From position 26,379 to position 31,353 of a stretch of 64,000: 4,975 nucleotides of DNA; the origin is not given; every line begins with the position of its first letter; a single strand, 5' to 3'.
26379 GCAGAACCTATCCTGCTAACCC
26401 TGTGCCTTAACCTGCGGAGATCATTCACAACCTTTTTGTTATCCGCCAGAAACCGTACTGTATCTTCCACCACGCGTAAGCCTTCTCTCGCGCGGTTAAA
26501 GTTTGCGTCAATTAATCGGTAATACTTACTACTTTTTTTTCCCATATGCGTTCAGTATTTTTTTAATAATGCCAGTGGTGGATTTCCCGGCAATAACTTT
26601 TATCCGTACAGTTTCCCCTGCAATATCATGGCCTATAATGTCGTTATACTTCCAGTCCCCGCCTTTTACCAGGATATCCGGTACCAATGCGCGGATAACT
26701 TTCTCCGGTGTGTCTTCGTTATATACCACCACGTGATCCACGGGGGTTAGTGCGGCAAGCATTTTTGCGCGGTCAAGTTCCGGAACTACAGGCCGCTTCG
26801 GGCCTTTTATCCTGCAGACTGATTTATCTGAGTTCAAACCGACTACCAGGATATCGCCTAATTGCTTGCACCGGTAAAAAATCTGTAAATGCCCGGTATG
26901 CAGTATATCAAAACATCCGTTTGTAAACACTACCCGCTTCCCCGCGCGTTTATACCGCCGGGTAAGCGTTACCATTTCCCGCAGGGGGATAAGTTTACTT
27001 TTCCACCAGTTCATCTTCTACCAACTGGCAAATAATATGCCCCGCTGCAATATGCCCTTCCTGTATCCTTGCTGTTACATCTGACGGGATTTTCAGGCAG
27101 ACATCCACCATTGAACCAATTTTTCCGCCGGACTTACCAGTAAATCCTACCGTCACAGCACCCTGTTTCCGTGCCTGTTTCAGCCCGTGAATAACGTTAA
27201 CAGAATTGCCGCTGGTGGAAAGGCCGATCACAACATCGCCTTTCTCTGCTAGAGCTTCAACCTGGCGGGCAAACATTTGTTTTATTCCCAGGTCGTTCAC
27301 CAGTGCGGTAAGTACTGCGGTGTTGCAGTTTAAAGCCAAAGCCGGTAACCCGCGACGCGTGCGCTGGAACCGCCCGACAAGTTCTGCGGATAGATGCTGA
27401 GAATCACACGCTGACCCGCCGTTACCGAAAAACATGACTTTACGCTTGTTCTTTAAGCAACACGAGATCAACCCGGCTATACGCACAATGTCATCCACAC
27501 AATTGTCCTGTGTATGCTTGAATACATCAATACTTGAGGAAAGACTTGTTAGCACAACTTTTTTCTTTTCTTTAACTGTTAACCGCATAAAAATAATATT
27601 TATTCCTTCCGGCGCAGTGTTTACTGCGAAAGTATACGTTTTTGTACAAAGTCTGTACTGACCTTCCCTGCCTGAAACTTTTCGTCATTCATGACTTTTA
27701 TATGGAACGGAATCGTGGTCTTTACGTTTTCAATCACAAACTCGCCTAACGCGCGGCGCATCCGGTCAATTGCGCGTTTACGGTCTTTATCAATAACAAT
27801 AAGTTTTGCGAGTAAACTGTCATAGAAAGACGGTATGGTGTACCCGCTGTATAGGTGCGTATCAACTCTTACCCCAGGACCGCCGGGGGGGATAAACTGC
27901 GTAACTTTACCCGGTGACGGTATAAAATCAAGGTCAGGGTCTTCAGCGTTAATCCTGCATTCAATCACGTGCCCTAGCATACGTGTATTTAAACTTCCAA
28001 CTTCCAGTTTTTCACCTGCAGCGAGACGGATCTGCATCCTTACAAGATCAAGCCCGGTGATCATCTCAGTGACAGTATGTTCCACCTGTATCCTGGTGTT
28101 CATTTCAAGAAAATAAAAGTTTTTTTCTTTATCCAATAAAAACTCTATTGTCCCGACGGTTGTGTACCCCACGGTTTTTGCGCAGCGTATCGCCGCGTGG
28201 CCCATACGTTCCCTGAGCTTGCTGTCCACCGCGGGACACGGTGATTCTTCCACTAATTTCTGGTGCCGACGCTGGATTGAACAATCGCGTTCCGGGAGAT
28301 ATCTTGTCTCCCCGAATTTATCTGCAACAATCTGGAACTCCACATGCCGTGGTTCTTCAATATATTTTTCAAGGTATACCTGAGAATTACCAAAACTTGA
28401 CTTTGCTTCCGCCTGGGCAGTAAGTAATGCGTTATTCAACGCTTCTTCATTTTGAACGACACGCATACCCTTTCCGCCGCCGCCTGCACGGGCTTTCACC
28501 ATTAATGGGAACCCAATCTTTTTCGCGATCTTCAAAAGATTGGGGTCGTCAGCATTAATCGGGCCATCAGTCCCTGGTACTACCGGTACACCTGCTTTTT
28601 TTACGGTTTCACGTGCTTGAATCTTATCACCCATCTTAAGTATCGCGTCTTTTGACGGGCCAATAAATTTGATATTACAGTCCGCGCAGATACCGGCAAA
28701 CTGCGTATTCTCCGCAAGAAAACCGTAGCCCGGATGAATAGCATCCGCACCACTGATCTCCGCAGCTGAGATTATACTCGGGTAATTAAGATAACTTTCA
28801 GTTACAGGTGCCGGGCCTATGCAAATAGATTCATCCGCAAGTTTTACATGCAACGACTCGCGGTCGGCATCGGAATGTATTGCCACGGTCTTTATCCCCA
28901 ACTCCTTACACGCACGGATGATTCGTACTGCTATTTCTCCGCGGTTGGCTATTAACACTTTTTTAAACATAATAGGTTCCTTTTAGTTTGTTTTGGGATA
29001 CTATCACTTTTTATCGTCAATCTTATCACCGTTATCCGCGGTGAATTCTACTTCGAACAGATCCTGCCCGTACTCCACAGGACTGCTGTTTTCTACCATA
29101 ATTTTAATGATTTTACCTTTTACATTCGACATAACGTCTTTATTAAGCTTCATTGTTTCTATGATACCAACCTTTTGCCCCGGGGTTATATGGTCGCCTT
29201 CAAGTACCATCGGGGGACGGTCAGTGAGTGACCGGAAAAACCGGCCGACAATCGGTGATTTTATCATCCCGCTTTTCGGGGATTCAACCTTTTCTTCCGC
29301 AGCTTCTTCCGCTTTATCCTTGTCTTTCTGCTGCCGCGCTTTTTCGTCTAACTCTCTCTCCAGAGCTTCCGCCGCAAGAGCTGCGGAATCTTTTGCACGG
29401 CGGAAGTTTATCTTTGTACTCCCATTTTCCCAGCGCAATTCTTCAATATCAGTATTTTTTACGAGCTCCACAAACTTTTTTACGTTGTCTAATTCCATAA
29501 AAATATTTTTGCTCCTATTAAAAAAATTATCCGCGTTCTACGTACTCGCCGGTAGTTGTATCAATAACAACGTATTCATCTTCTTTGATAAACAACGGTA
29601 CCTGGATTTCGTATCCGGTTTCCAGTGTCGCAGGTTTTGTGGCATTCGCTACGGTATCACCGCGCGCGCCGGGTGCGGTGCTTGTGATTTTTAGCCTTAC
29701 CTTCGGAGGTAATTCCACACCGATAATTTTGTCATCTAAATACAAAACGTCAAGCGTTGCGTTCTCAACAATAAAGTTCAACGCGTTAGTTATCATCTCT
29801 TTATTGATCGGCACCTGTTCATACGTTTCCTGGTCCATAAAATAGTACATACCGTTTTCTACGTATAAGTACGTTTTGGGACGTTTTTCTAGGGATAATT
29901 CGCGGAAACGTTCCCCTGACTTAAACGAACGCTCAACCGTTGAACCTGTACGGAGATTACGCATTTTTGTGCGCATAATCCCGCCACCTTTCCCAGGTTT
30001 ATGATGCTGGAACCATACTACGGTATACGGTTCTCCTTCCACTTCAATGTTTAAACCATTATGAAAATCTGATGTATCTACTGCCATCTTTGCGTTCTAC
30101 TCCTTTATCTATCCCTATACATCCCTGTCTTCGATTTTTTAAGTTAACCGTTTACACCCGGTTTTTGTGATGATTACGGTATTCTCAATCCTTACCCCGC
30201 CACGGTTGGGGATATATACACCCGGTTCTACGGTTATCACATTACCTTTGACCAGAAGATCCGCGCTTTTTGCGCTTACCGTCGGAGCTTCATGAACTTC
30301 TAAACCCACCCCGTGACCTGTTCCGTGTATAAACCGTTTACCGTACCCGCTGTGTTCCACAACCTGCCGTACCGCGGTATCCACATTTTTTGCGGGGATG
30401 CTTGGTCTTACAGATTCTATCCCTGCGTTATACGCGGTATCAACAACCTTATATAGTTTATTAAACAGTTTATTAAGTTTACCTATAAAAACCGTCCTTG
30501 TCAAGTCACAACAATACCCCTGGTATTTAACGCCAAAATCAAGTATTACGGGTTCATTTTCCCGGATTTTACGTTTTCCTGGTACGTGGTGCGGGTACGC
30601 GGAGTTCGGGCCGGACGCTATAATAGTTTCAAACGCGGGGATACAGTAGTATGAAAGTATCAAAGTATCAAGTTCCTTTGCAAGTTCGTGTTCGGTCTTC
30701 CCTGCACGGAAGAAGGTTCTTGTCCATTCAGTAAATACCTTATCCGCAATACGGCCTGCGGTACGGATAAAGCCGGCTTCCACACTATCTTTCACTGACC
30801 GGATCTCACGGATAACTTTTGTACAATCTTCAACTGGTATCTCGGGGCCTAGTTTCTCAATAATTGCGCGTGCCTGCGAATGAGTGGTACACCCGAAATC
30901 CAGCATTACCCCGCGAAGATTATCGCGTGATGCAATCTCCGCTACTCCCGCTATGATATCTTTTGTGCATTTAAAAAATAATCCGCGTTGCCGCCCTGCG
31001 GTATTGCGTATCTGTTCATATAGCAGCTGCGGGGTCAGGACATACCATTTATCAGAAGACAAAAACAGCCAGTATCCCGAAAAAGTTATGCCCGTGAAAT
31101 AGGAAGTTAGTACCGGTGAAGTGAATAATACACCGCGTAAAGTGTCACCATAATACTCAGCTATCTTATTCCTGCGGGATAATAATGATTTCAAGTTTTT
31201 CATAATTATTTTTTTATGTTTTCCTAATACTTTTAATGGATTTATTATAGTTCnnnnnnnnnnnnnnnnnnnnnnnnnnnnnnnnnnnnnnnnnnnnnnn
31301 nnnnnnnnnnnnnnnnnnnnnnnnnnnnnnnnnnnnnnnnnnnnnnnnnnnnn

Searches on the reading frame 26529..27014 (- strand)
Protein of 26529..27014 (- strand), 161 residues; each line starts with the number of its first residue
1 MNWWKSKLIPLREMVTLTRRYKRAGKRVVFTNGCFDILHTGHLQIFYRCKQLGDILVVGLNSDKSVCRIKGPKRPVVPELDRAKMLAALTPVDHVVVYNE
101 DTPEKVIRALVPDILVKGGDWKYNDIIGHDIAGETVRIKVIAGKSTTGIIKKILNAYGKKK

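Call 55: search_protein_families(library=ncbifam, proteins=[window:26529-27014:-], max_evalue=1e-10)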
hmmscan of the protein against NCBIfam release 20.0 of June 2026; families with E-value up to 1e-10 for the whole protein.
window:26529-27014:- (161 aa): 4 families
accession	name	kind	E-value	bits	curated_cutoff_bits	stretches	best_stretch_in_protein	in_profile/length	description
TIGR02199.1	rfaE_dom_II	equivalog_domain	5.7e-51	172.1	181.5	1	18-154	3-143/144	D-glycero-beta-D-manno-heptose 1-phosphate adenylyltransferase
NF008454.0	PRK11316.1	equivalog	2.7e-45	154.9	521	1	12-155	326-473/475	bifunctional D-glycero-beta-D-manno-heptose-7-phosphate kinase/D-glycero-beta-D-manno-heptose 1-phosphate adenylyltransferase HldE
TIGR00125.1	cyt_tran_rel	domain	1.5e-16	60.3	27.7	1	28-93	1-63/65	adenylyltransferase/cytidyltransferase family protein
TIGR01518.1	g3p_cytidyltrns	equivalog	3e-12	46.7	165.4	1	29-151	1-123/125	glycerol-3-phosphate cytidylyltransferase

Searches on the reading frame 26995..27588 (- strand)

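Call 55: search_protein_families(library=ncbifam, proteins=[window:26995-27588:-], max_evalue=1e-10)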
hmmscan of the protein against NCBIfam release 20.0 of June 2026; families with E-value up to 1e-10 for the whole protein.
window:26995-27588:- (197 aa): 5 families
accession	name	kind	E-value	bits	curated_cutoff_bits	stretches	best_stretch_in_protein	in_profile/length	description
NF010546.0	PRK13936.1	equivalog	3.7e-54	183.5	276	1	12-196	7-194/197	phosphoheptose isomerase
TIGR00441.1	gmhA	equivalog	1.1e-52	178.2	209.45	1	40-191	3-154/154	D-sedoheptulose 7-phosphate isomerase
NF001628.0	PRK00414.1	equivalog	3.6e-44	150.7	265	1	17-195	11-191/192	D-sedoheptulose 7-phosphate isomerase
NF010547.0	PRK13938.1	equivalog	1e-34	120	320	1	45-194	42-191/196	D-sedoheptulose 7-phosphate isomerase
NF008138.0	PRK10886.1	equivalog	2.1e-34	119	352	1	17-195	10-191/196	DnaA initiator-associating protein DiaA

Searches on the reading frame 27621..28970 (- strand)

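Call 55: search_protein_families(library=ncbifam, proteins=[window:27621-28970:-], max_evalue=1e-10)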
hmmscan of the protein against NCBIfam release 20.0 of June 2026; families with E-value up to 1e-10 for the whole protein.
window:27621-28970:- (449 aa): 18 families
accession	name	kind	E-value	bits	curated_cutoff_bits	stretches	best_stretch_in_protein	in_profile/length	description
TIGR00514.1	accC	equivalog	1.3e-215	716.4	626.5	1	1-445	1-444/449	acetyl-CoA carboxylase biotin carboxylase subunit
NF006367.0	PRK08591.1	subfamily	9.3e-215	713.5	597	1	1-447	1-446/451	acetyl-CoA carboxylase biotin carboxylase subunit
NF006406.0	PRK08654.1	equivalog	1.9e-204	679.8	739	1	1-445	1-443/499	acetyl-CoA carboxylase biotin carboxylase subunit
NF004085.0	PRK05586.1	equivalog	1.2e-203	677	723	1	1-447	1-446/448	acetyl-CoA carboxylase biotin carboxylase subunit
NF006286.0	PRK08462.1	equivalog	1.6e-183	610.6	740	1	2-445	4-444/445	acetyl-CoA carboxylase biotin carboxylase subunit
NF009554.0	PRK12999.1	equivalog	5.1e-183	610.8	965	1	1-445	4-455/1147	pyruvate carboxylase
NF005525.0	PRK07178.1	equivalog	2.8e-176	586.8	768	1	1-444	1-441/471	acetyl-CoA carboxylase biotin carboxylase subunit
NF009471.0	PRK12833.1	equivalog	6.8e-176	585.4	686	1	3-444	6-446/467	acetyl-CoA carboxylase biotin carboxylase subunit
NF006287.0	PRK08463.1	equivalog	9.9e-175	581.9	775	1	1-446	1-445/479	acetyl-CoA carboxylase subunit A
TIGR01235.1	pyruv_carbox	equivalog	3.5e-158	528.2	1114.45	1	4-444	1-450/1143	pyruvate carboxylase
TIGR02712.1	urea_carbox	equivalog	1.4e-152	509.9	1303.85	1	2-444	1-441/1201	urea carboxylase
TIGR01369.1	CPSaseII_lrg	equivalog_domain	4.9e-16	57.6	1027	1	18-323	33-331/1052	carbamoyl-phosphate synthase (glutamine-hydrolyzing) large subunit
TIGR01205.1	D_ala_D_alaTIGR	subfamily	7.4e-15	54.7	245.65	1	83-292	74-285/318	D-alanine--D-alanine ligase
NF004679.0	PRK06019.1-5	equivalog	4.1e-14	52.2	326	1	102-292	86-266/376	5-(carboxyamino)imidazole ribonucleotide synthase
NF002378.0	PRK01372.1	subfamily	1.2e-13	50.4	243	1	114-292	99-269/305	D-alanine--D-alanine ligase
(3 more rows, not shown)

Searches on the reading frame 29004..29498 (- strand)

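Call 55: search_protein_families(library=ncbifam, proteins=[window:29004-29498:-], max_evalue=1e-10)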
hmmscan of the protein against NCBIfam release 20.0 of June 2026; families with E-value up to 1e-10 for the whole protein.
window:29004-29498:- (164 aa): 3 families
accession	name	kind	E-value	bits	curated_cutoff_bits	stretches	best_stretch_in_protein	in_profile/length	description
TIGR00531.1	BCCP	equivalog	2.9e-26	92.8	115.2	1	1-151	1-155/156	acetyl-CoA carboxylase biotin carboxyl carrier protein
NF006761.0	PRK09282.1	domain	1.9e-16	59.7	402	1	25-151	473-590/591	pyruvate carboxylase subunit B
NF005457.0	PRK07051.1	equivalog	3.4e-16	59.2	87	1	78-151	5-79/80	acetyl-CoA carboxylase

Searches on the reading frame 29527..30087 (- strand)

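Call 55: search_protein_families(library=ncbifam, proteins=[window:29527-30087:-], max_evalue=1e-10)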
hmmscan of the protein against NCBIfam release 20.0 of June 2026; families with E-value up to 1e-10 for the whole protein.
window:29527-30087:- (186 aa): 6 families
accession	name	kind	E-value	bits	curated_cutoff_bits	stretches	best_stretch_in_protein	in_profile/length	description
NF001810.0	PRK00529.1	subfamily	1.5e-70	236.6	161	1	2-185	2-185/187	elongation factor P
TIGR00038.1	efp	equivalog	1.9e-70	236.3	185.8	1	4-185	2-183/184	elongation factor P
NF003392.1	PRK04542.1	equivalog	1e-38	133.1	216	1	6-185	4-186/187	elongation factor P-like protein EfpL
NF011175.0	PRK14578.1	equivalog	8.8e-36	123.1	301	1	4-185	3-186/187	elongation factor P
TIGR02178.1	yeiP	equivalog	3e-33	115.5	264.05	1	6-185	3-185/186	elongation factor P-like protein YeiP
NF009090.0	PRK12426.1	equivalog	2.2e-32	112.2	226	1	5-185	4-184/185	elongation factor P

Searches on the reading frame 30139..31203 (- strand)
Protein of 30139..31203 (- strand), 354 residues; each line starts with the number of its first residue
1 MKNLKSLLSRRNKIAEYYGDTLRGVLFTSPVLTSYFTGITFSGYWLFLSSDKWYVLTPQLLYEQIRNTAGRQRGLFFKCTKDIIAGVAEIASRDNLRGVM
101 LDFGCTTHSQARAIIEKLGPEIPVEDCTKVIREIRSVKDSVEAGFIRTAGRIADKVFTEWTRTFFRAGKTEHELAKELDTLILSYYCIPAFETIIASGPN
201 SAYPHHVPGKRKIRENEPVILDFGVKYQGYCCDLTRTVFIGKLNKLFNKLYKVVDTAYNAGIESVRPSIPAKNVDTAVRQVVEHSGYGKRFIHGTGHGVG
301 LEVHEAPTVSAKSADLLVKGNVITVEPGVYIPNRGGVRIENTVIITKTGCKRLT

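Call 56: search_protein_families(library=ncbifam, proteins=[window:30139-31203:-], max_evalue=1e-10)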
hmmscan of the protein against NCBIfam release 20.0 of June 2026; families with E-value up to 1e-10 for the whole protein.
window:30139-31203:- (354 aa): 11 families
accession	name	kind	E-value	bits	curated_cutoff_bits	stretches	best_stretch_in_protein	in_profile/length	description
NF040821.1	dipep_PepQ_Arch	equivalog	1.9e-65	221.2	630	1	12-354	4-339/346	Xaa-Pro dipeptidase PepQ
NF007310.0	PRK09795.1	equivalog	4.9e-56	190.1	393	1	24-351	18-346/361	aminopeptidase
NF008131.0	PRK10879.1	equivalog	5.6e-27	94.6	465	1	125-281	161-318/438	Xaa-Pro aminopeptidase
TIGR00500.1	met_pdase_I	equivalog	1.1e-23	84.1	171.35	1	139-330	5-204/247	type I methionyl aminopeptidase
NF011720.0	PRK15173.1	subfamily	5.2e-22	78.3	420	1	111-351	89-330/343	peptidase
NF011173.0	PRK14575.1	equivalog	6.4e-22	78.1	850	1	111-351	152-393/406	putative peptidase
NF011174.0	PRK14576.1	subfamily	1e-20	74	487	1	111-351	151-392/405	putative endopeptidase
NF038259.1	ectoine_DoeA_2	exception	7.7e-18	64.4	575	1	124-351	140-374/386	ectoine hydrolase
NF008970.0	PRK12318.1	equivalog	1.1e-14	54.4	267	1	172-337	84-252/291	methionyl aminopeptidase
NF010133.0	PRK13607.1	equivalog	6.5e-14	51.6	339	0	125-280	149-303/443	Xaa-Pro dipeptidase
TIGR02993.1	ectoine_eutD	equivalog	3e-12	46.4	613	1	111-352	132-379/391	ectoine hydrolase DoeA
